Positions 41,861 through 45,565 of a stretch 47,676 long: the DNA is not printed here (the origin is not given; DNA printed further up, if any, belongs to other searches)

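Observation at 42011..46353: Two-gene oxygen-independent ergothioneine locus: metallopterin enzyme fused to cysteine desulfurase, coupled to an EgtD-type methyltransferase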

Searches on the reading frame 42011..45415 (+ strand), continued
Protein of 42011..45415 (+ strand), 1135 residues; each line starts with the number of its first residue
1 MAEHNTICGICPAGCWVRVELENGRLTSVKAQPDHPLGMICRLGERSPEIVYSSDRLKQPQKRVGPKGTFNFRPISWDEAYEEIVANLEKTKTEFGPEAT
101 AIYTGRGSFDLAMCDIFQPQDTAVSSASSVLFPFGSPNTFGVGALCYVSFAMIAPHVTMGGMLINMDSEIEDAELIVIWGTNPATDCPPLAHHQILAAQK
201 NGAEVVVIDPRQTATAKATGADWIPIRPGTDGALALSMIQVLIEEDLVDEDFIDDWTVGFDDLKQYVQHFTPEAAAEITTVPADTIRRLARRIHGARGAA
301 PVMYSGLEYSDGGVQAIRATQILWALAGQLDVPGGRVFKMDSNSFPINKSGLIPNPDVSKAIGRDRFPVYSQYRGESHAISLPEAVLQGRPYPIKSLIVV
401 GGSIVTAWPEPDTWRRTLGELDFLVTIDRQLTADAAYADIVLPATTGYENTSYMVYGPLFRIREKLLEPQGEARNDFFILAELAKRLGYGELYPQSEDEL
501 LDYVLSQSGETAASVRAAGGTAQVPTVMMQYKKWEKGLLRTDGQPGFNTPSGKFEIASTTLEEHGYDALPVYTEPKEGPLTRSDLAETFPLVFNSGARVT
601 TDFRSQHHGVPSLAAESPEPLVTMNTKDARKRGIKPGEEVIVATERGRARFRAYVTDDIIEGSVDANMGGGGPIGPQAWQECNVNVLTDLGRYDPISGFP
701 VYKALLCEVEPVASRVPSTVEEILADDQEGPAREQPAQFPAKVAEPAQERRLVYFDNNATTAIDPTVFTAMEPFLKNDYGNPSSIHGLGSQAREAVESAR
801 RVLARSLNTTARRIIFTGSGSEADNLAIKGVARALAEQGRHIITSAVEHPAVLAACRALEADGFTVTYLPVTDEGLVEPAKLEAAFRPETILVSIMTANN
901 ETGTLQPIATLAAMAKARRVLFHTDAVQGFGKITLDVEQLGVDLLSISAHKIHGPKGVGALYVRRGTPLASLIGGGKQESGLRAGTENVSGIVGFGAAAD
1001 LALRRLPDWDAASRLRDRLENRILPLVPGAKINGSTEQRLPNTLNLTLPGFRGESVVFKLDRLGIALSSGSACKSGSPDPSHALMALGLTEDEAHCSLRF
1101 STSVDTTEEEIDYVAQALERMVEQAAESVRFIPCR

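Call 30: find_related_loci(query=A1, collection=genome_contigs, flank=6000)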
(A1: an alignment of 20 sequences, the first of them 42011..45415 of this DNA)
Query A1 (1135 aa) in genome_contigs; peptide patterns used: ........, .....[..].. (x = any residue, [..] = any of these).
599 stretches matched a pattern (row limit reached: there are more); 524 encode a relative of the query (tblastn E <= 1e-3); the best 80 are kept; 80 distinct loci.
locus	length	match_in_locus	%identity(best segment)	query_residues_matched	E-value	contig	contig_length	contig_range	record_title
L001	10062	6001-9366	68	5-1135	0e+0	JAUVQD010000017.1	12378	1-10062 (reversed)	MAG: Actinomycetes bacterium isolate CSMAG_679 CSMAG_679_k127_21015557_length_12378_cov_158.8710, whole genome shotgun s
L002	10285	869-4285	68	5-1135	0e+0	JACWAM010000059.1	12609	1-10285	MAG: Thermoleophilia bacterium isolate B_ACT_11 k141_242267, whole genome shotgun sequence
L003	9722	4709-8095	67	3-1135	0e+0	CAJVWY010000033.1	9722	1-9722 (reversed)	TPA_asm: uncultured bacterium isolate DRR093005_bin.13_MetaBAT_v2.12.1_MAG genome assembly, contig: NODE_2815_length_972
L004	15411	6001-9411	68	3-1135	0e+0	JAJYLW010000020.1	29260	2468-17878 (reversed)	MAG: Actinomycetes bacterium isolate DBS2-1.bin96 NODE_2693_length_29260_cov_4.000206, whole genome shotgun sequence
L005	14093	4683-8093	68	5-1135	0e+0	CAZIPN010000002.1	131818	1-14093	MAG TPA_asm: uncultured Eubacteriales bacterium isolate SRP185410_co2_410 genome assembly, contig: NODE_65_length_131818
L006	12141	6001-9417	69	5-1135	0e+0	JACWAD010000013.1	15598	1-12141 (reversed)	MAG: Thermoleophilia bacterium isolate B_ACT_02 k141_25566, whole genome shotgun sequence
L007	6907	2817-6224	67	3-1135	0e+0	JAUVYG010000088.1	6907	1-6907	MAG: Actinomycetota bacterium isolate CSMAG_1236 CSMAG_1236_k141_1430059_length_6907_cov_22.4109, whole genome shotgun s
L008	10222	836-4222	65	1-1135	0e+0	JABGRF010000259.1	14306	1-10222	MAG: Candidatus Scalindua sp. isolate co234_bin73 NODE_7393_length_14306_cov_130.463055, whole genome shotgun sequence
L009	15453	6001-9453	65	3-1135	0e+0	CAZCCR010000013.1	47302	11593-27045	MAG TPA_asm: uncultured Gaiellales bacterium isolate binchicken_co253_66 genome assembly, contig: NODE_263_length_47302_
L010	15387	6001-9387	65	1-1135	0e+0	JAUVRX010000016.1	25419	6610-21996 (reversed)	MAG: Acidobacteriota bacterium isolate CSMAG_725 CSMAG_725_k127_24858_length_25419_cov_33.9904, whole genome shotgun seq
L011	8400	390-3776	64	1-1135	0e+0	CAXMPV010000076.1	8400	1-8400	MAG: uncultured Thermodesulfobacteriota bacterium isolate 07C-BC-St04_bin.21.strict genome assembly, contig: NODE_76_len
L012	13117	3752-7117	65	8-1135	0e+0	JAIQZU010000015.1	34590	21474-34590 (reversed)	MAG: Candidatus Scalindua sp. isolate OFTM1 OFTM1_14, whole genome shotgun sequence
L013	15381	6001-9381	64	3-1135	0e+0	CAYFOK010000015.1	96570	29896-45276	MAG TPA_asm: uncultured Candidatus Scalindua sp. isolate ERP019367_co2_59 genome assembly, contig: NODE_243_length_96570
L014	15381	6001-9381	65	3-1135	0e+0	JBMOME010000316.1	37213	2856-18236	MAG: Thermodesulfobacteriota bacterium isolate Betzabe_MAG042 MAG042_316, whole genome shotgun sequence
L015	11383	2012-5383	66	7-1135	0e+0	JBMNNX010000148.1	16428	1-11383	MAG: Myxococcales bacterium isolate SBF912SR1HQ0023 scaffold_11588_c1, whole genome shotgun sequence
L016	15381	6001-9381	65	3-1135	0e+0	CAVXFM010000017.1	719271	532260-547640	MAG: uncultured delta proteobacterium isolate MFD02416.bin.1.343 genome assembly, contig: contig_52606, whole genome sho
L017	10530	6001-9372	64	7-1135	0e+0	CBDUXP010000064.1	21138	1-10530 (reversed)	MAG TPA_asm: uncultured bacterium isolate SRR22302371_binner123_Refined_25 genome assembly, contig: ERZ26661859.1501, wh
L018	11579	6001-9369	65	7-1135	0e+0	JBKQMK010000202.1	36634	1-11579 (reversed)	MAG: Desulfomonilaceae bacterium isolate LABRr1A1B1C__bin_124 LABRr1A1B1C_000000088635, whole genome shotgun sequence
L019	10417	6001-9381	65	3-1135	0e+0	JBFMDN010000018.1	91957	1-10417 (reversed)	MAG: Thermodesulfobacteriota bacterium isolate MAG220 MAG220_18, whole genome shotgun sequence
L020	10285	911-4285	65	5-1135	0e+0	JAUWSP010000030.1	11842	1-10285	MAG: Acidobacteriota bacterium isolate CSMAG_2557 CSMAG_2557_k127_3948125_length_11842_cov_181.0000, whole genome shotgu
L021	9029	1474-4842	65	7-1135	0e+0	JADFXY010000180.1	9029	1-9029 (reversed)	MAG: Deltaproteobacteria bacterium isolate nDJH2bin9 nDJH2_bin9_NODE_180_length_9029_cov_3.534531, whole genome shotgun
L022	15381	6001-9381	65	3-1135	0e+0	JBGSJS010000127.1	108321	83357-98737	MAG: Desulfomonilaceae bacterium isolate JTS-AC162 k141_2432886, whole genome shotgun sequence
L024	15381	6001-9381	63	3-1135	0e+0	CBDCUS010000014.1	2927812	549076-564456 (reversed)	MAG: Candidatus Scalinduaceae bacterium isolate 06c2e644-e4ca-4b95-b966-bf5aaa188cb2 genome assembly, contig: contig_14,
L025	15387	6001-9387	64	2-1135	0e+0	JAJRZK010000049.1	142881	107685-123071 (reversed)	MAG: Nitrospirae bacterium isolate Dive96_bin4.192 k141_3982016, whole genome shotgun sequence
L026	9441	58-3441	64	3-1135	0e+0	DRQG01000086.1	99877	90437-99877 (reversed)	MAG TPA_asm: Caldithrix abyssi isolate HyVt-577 HyVt-577_k145_404174, whole genome shotgun sequence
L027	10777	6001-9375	65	7-1135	0e+0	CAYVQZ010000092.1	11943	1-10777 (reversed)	MAG TPA_asm: uncultured bacterium isolate binchicken_co17_451 genome assembly, contig: NODE_11851_length_11943_cov_26.01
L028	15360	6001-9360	64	5-1135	0e+0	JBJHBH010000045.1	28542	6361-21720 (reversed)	MAG: Desulfuromonadales bacterium isolate SF2967_J5348.semibin_refined.095 NODE_1684_length_28542_cov_1.906141, whole ge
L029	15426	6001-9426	64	5-1135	0e+0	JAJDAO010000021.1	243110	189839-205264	MAG: Deltaproteobacteria bacterium isolate OFTM73 OFTM73_20, whole genome shotgun sequence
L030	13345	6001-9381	65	3-1135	0e+0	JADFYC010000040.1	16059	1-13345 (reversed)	MAG: Deltaproteobacteria bacterium isolate nDJH6bin12 nDJH6_bin12_NODE_40_length_16059_cov_2.542922, whole genome shotgu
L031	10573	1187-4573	63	1-1135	0e+0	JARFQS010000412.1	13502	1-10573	MAG: Thermoanaerobaculia bacterium isolate MAG_Ve_Sed_30 k141_1602981, whole genome shotgun sequence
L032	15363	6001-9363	65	7-1135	0e+0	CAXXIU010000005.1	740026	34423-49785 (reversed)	MAG: Desulfomonilaceae bacterium isolate 24c7a18b-b8c2-4fbd-b8d1-4b4dc3bc9637 genome assembly, contig: contig_5, whole g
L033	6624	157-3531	63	1-1135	0e+0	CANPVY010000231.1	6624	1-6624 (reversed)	MAG: uncultured bacterium isolate 3300027893_57 genome assembly, contig: 3300027893.a:Ga0209636_10020997, whole genome s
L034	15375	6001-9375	64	1-1135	0e+0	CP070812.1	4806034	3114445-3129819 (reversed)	MAG: Gemmatimonadota bacterium isolate bin1194 chromosome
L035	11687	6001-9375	64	4-1135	0e+0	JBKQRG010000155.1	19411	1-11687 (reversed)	MAG: Desulfomonilaceae bacterium isolate MGr2D2E2F__bin_53 MGr2D2E2F_000000094466, whole genome shotgun sequence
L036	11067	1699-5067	64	7-1135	0e+0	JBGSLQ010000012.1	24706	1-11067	MAG: Desulfomonilaceae bacterium isolate JTS-AC162 k141_844310, whole genome shotgun sequence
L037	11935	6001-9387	63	1-1135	0e+0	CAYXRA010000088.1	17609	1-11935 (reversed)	MAG TPA_asm: uncultured Calditrichaceae bacterium isolate SRP141376_co2_326 genome assembly, contig: NODE_6538_length_17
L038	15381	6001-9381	63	2-1135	0e+0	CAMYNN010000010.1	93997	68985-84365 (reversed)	MAG: Thermodesulfovibrionia bacterium isolate FO_M_Nitrospinota_07.1 genome assembly, contig: scaffold_222, whole genome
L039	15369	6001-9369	64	5-1135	0e+0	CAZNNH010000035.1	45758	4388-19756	MAG TPA_asm: uncultured Acidobacteriota bacterium isolate binchicken_co129_729 genome assembly, contig: NODE_1937_length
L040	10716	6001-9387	63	1-1135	0e+0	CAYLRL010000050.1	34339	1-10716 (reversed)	MAG TPA_asm: uncultured Syntrophales bacterium isolate binchicken_co17_258 genome assembly, contig: NODE_3546_length_343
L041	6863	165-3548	63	2-1135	0e+0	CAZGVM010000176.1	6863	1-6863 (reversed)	MAG TPA_asm: uncultured Desulfomonile sp. isolate SRP272421_co3_106 genome assembly, contig: NODE_38710_length_6863_cov_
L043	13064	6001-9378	64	1-1135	0e+0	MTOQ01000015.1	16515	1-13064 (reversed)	MAG: Nitrospirae bacterium JdFR-81 JGI24020J35080_1001007, whole genome shotgun sequence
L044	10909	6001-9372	63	6-1135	0e+0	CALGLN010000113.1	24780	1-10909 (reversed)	MAG TPA_asm: uncultured Desulfomonile sp. isolate SRR3330210_bin.136_CONCOCT_v1.1_MAG genome assembly, contig: ERZ724080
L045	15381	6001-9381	63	3-1135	0e+0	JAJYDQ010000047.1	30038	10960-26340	MAG: Deltaproteobacteria bacterium isolate DBS1-1.bin110 NODE_2388_length_30038_cov_1.922169, whole genome shotgun seque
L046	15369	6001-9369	64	3-1135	0e+0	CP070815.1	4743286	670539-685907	MAG: Gemmatimonadota bacterium isolate bin118 chromosome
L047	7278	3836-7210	62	7-1135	0e+0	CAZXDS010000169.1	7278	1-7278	MAG TPA_asm: uncultured Melioribacteraceae bacterium isolate SRP128015_co1_473 genome assembly, contig: NODE_17673_lengt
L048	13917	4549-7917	64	3-1135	0e+0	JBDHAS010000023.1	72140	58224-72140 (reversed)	MAG: Gemmatimonadota bacterium isolate M3-44_Bin_339 M3-44_Bin_339_scaffold_4921, whole genome shotgun sequence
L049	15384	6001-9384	65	3-1135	0e+0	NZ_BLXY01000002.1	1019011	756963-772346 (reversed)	Geomonas paludis strain Red736 sequence02, whole genome shotgun sequence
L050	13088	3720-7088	63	7-1135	0e+0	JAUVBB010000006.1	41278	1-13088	MAG: Deltaproteobacteria bacterium isolate CSMAG_234 CSMAG_234_k127_10462982_length_41278_cov_29.1105, whole genome shot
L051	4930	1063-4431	63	7-1135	0e+0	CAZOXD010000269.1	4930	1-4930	MAG TPA_asm: uncultured Pseudomonadota bacterium isolate binchicken_co136_95 genome assembly, contig: NODE_6810_length_4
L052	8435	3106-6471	64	7-1135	0e+0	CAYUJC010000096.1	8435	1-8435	MAG TPA_asm: uncultured Desulfuromonas sp. isolate binchicken_co173_277 genome assembly, contig: NODE_28210_length_8435_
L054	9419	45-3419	64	1-1135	0e+0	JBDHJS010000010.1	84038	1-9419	MAG: Gemmatimonadota bacterium isolate BHB10-26_Bin_292 BHB10-26_Bin_292_scaffold_486, whole genome shotgun sequence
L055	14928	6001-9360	64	7-1135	0e+0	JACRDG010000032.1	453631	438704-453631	MAG: Desulfomonile tiedjei isolate NC_groundwater_1666_Pr3_B-0.1um_58_14 SR-2_scaffold_141_717427, whole genome shotgun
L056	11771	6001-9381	62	7-1135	0e+0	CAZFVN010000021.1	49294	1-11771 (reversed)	MAG TPA_asm: uncultured Myxococcales bacterium isolate SRP077602_co5_559 genome assembly, contig: NODE_3359_length_49294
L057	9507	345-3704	62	7-1135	0e+0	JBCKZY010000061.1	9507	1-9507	Thermodesulfovibrionia bacterium isolate SLM_LV1_0208-G10 Node_61_length_9507_cov_63.245131, whole genome shotgun sequen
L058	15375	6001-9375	64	1-1135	0e+0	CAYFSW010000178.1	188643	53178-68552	MAG TPA_asm: uncultured Gemmatimonadota bacterium isolate ERP108616_co1_161 genome assembly, contig: k119_776870, whole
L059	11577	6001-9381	62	3-1135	0e+0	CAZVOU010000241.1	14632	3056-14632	MAG TPA_asm: uncultured Syntrophaceae bacterium isolate binchicken_co229_43 genome assembly, contig: k141_1484030, whole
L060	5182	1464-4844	63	3-1135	0e+0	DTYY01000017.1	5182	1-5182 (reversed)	MAG TPA_asm: Methanosarcinales archaeon isolate UWMA-0233 k99_1159404, whole genome shotgun sequence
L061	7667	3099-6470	63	3-1135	0e+0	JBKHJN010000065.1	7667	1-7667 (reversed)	MAG: Desulfobacteraceae bacterium isolate D4M11_8 NODE_5955_length_7667_cov_24.453232, whole genome shotgun sequence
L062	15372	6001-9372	63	3-1135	0e+0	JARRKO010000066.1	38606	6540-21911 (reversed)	MAG: Syntrophobacterales bacterium isolate Spart_048_MAG scaffold_3903, whole genome shotgun sequence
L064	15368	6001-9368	66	7-1135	0e+0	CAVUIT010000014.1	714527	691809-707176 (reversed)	MAG: uncultured delta proteobacterium isolate MFD01872.bin.2.115 genome assembly, contig: contig_70146, whole genome sho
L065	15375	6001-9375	63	1-1135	0e+0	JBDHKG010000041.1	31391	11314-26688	MAG: Gemmatimonadota bacterium isolate BHB10-38_Bin_179 BHB10-38_Bin_179_scaffold_8589, whole genome shotgun sequence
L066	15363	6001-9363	65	5-1135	0e+0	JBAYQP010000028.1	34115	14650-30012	MAG: Desulfuromonadales bacterium isolate SO_2016_LW2_167 scaffold02090_LW138R_2016, whole genome shotgun sequence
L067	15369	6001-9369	63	3-1135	0e+0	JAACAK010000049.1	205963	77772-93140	MAG: Candidatus Kutchimonas denitrificans isolate KS3-K002 K_merged_R1_(paired)_contig_42464, whole genome shotgun seque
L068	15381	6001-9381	60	3-1135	0e+0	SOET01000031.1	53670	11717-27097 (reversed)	MAG: Candidatus Kuenenia hertensis isolate YC6 NODE_1736_length_53670_cov_260.957978, whole genome shotgun sequence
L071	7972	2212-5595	62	1-1135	0e+0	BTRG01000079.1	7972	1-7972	MAG: Gammaproteobacteria bacterium BMS9Abin36 DNA, NODE_3388_length_7972, whole genome shotgun sequence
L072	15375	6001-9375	63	1-1135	0e+0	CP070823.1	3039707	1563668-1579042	MAG: Gemmatimonadota bacterium isolate bin113 chromosome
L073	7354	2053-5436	61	3-1135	0e+0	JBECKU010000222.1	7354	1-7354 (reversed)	MAG: Candidatus Sulfobium sp. isolate ETDI26 k127_638281, whole genome shotgun sequence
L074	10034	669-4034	62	7-1135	0e+0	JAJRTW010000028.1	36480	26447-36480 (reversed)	MAG: Bacteroidetes bacterium isolate Dive96_bin10.128 k141_700755, whole genome shotgun sequence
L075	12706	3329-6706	63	3-1135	0e+0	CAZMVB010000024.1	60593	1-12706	MAG TPA_asm: uncultured Desulfarculales bacterium isolate binchicken_co178_57 genome assembly, contig: NODE_910_length_6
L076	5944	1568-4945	64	7-1135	0e+0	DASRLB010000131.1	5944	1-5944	MAG TPA_asm: Acidobacteriaceae bacterium isolate SMAG_U10177 k141_514195, whole genome shotgun sequence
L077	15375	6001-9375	62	3-1135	0e+0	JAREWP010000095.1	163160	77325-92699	MAG: Candidatus Magnetocorallium paracelense isolate XS-1 k255_41604, whole genome shotgun sequence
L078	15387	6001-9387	61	3-1135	0e+0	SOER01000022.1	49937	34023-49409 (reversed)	MAG: Candidatus Loosdrechtia aerotolerans isolate YC1 NODE_22_length_49937_cov_12.299056, whole genome shotgun sequence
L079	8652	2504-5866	63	7-1135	0e+0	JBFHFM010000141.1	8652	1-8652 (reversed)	MAG: Trichloromonas sp. isolate Mix_sand07.2021.05.G.127 k141_262386_length_8652_cov_44.9299, whole genome shotgun seque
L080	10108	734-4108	62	3-1135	0e+0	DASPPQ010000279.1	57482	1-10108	MAG TPA_asm: Thermodesulfobacteriota bacterium isolate SMAG_U12177 k141_266878, whole genome shotgun sequence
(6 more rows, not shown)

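Call 37: find_encoding_contigs(protein=P0003, flank=8000, max_places=3)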
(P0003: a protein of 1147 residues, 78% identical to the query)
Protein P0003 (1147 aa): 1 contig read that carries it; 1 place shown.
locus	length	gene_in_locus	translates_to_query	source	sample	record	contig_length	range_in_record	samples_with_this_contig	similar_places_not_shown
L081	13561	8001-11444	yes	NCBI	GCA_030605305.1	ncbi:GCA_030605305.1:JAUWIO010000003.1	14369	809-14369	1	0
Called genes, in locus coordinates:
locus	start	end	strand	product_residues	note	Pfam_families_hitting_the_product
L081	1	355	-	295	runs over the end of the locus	PF01545:Cation_efflux, PF16916:ZT_dimer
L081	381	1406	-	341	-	PF01118:Semialdhyde_dh, PF02774:Semialdhyde_dhC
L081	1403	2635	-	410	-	PF00696:AA_kinase, PF01842:ACT, PF22468:ACT_9, PF13840:ACT_7, PF01842:ACT (weak), PF22468:ACT_9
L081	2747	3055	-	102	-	-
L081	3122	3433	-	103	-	-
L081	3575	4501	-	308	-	PF02775:TPP_enzyme_C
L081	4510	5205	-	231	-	PF02780:Transketolase_C (faint), PF17147:PFOR_II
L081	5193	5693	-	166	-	PF01855:POR_N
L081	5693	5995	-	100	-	PF13187:Fer4_9 (faint), PF25160:LdpA_Fe-S-bd (faint), PF12797:Fer4_2 (faint), PF12837:Fer4_6 (faint), PF13237:Fer4_10 (weak), PF14697:Fer4_21, PF12838:Fer4_7, PF00037:Fer4, +2 more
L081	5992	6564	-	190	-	PF01558:POR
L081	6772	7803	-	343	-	PF08448:PAS_4 (weak), PF13487:HD_5, PF01966:HD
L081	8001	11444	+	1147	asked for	PF04879:Molybdop_Fe4S4 (weak), PF00384:Molybdopterin, PF01568:Molydop_binding, PF00266:Aminotran_5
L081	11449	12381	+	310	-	PF10017:Methyltransf_33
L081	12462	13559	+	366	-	?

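Call 38: find_encoding_contigs(protein=P0002, flank=8000, max_places=3)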
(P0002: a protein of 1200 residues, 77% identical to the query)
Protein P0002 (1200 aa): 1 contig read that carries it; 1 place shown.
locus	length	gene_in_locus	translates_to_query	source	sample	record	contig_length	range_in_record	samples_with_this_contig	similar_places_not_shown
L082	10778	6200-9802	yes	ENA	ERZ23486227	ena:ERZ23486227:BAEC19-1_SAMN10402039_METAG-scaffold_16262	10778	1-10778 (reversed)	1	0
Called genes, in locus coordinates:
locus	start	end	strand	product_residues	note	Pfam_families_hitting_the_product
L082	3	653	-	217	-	?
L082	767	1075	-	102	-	-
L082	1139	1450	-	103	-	-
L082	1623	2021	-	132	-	-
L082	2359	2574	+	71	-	-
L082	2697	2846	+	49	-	-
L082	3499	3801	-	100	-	PF13187:Fer4_9 (faint), PF25160:LdpA_Fe-S-bd (faint), PF12837:Fer4_6 (faint), PF13237:Fer4_10 (weak), PF14697:Fer4_21, PF12838:Fer4_7, PF12797:Fer4_2 (weak), PF00037:Fer4, +2 more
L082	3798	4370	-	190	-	PF01558:POR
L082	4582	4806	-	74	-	-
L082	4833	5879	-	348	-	PF00989:PAS (weak), PF08448:PAS_4 (weak), PF13188:PAS_8 (weak), PF13426:PAS_9 (weak), PF13487:HD_5, PF01966:HD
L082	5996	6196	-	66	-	-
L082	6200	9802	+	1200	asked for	PF04879:Molybdop_Fe4S4 (weak), PF00384:Molybdopterin, PF01568:Molydop_binding, PF00266:Aminotran_5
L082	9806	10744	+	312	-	PF10017:Methyltransf_33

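Call 52: find_encoding_contigs(protein=window:42011-45415:+, flank=4000, max_places=4)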
Protein window:42011-45415:+ (1135 aa): no gene with exactly this product is on record in the collection.
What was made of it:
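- Tried and rejected: Exact-sequence look-up of the window MES (call 52).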
